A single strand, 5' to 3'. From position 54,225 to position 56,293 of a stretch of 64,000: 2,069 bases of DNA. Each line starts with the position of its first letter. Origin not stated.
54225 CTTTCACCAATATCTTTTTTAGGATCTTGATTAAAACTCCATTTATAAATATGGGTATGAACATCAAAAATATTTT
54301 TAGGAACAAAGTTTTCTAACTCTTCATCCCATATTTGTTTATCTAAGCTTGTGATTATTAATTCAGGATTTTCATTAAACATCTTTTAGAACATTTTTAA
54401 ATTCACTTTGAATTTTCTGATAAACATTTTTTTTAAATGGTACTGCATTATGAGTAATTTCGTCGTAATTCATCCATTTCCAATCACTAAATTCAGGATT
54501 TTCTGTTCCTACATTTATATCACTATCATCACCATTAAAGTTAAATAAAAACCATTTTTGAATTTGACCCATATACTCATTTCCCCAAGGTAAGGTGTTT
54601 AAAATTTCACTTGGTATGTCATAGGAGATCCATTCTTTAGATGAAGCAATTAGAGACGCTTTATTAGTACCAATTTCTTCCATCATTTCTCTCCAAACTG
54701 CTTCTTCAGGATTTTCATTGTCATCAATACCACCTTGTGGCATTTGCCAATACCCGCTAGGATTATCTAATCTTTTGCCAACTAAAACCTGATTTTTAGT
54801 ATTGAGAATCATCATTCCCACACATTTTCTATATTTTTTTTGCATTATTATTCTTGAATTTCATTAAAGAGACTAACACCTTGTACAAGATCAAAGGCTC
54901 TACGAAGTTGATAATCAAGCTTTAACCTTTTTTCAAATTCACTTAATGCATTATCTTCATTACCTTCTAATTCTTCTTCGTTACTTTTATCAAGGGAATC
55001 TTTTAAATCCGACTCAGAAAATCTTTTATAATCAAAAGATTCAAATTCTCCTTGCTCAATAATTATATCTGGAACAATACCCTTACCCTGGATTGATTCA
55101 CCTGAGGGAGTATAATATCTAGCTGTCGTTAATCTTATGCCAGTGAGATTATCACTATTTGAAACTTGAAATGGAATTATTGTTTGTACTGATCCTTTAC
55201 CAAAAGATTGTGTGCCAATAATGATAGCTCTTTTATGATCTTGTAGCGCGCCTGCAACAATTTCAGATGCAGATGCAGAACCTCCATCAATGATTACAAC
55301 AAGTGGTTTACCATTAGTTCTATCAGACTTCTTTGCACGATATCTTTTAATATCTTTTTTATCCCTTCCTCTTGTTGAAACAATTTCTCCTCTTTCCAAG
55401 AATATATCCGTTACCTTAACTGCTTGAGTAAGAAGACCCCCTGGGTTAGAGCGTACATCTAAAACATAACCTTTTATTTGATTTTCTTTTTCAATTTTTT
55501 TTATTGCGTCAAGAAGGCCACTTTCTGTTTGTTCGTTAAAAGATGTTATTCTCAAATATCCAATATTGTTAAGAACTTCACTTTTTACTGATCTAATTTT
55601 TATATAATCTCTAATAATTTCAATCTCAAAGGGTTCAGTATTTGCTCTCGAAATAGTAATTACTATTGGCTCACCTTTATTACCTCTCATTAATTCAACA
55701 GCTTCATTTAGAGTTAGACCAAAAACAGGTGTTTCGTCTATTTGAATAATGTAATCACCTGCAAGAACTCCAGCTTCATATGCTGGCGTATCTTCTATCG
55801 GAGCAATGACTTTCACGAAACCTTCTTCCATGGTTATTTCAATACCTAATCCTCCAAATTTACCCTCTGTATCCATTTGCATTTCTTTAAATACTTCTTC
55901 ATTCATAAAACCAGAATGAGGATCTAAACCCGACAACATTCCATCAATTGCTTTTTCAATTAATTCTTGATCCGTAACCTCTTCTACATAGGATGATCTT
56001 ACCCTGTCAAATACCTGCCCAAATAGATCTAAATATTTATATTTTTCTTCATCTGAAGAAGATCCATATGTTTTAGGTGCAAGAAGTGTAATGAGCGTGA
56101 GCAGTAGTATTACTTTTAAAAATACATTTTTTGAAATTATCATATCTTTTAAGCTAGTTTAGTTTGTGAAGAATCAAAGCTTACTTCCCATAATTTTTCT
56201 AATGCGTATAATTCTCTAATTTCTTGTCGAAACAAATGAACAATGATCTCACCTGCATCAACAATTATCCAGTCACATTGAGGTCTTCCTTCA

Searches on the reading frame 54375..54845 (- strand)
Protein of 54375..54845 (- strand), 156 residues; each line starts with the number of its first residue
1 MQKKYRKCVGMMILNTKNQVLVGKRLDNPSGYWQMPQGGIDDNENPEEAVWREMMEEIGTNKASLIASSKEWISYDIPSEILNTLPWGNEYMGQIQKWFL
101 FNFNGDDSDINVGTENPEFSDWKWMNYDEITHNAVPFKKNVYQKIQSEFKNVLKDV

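Call 18: search_protein_families(library=ncbifam, proteins=[window:54375-54845:-], max_evalue=0.00001)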
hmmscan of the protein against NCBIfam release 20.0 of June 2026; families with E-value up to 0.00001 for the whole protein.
window:54375-54845:- (156 aa): 12 families
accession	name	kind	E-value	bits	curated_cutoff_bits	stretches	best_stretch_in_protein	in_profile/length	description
NF001938.0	PRK00714.1-5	equivalog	2.3e-58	196.4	116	1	3-154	10-171/172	RNA pyrophosphohydrolase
NF001936.0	PRK00714.1-3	equivalog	2.2e-40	138.1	118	1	2-151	3-151/155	RNA pyrophosphohydrolase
NF001937.0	PRK00714.1-4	equivalog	5.2e-39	133.5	139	1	3-154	5-156/161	RNA pyrophosphohydrolase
NF001935.0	PRK00714.1-2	equivalog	8e-38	129.8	259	1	4-154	6-156/183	RNA pyrophosphohydrolase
NF001934.0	PRK00714.1-1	equivalog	1.6e-37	128.6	241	1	4-153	6-155/176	RNA pyrophosphohydrolase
NF006961.0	PRK09438.1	equivalog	2.2e-10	40.2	103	1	2-132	4-131/151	dihydroneopterin triphosphate diphosphatase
TIGR00586.1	mutt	equivalog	2.2e-09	37.4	97.9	1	3-84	3-83/129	8-oxo-dGTP diphosphatase MutT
NF008044.0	PRK10776.1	equivalog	1e-08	35.1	148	1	3-79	2-77/130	8-oxo-dGTP diphosphatase MutT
NF006530.0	PRK08999.1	equivalog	2.8e-08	33.2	245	1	9-64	9-66/315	Nudix family hydrolase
NF041652.1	Nud_hyd_Dein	equivalog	1.7e-07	31.6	200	1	7-60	14-72/152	Nudix hydrolase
NF012016.0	PRK15472.1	equivalog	1.9e-06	27.6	95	1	18-133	15-125/141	nucleoside triphosphatase NudI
NF011963.0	PRK15434.1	subfamily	7.8e-06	25.7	146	0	10-61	21-73/159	GDP-mannose mannosyl hydrolase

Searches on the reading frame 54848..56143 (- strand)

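Call 18: search_protein_families(library=ncbifam, proteins=[window:54848-56143:-], max_evalue=0.00001)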
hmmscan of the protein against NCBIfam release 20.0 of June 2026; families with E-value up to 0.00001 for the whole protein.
window:54848-56143:- (431 aa): 11 families
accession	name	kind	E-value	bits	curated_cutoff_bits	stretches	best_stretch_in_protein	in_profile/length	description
TIGR03900.1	prc_long_Delta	hypoth_equivalog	3.3e-107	359.6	660.95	1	42-371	84-413/973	MXAN_5808 family serine peptidase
TIGR00225.1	prc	subfamily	3.9e-103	345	218.6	1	50-372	2-323/335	C-terminal processing peptidase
NF045590.1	Cterm_S41_CtpC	exception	3.3e-93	312.7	665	1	45-366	62-382/418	carboxyl-terminal processing protease CtpC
NF052377.1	lmo1851_S41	exception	2.3e-86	290.3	725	1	1-376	11-381/468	lmo1851 family serine protease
NF045589.1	Cterm_S41_CtpB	exception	4.2e-80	269.4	633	1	57-366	76-384/416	carboxyl-terminal processing protease CtpB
NF045588.1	Cterm_S41_CtpA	exception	2.8e-79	266.9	625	1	43-367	55-381/401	carboxyl-terminal processing protease CtpA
NF045591.1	Cterm_S41_CtpZ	exception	1.3e-69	234.9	525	1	55-367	68-379/403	carboxyl-terminal processing protease CtpZ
NF051464.1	tail_spec_CT441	exception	5.3e-65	220.4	700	1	56-411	206-567/645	tail-specific protease Tsp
NF008388.1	PRK11186.1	exception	7.9e-46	156.7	825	1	60-365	209-529/663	carboxy terminal-processing peptidase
NF033424.1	chlamy_CPAF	equivalog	5.4e-12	45.1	250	1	278-363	456-539/564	protease-like activity factor CPAF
NF058627.1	S41_Gfo1087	equivalog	2.9e-11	43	455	1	108-320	135-370/489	GFO_1087 family putative carboxy terminal peptidase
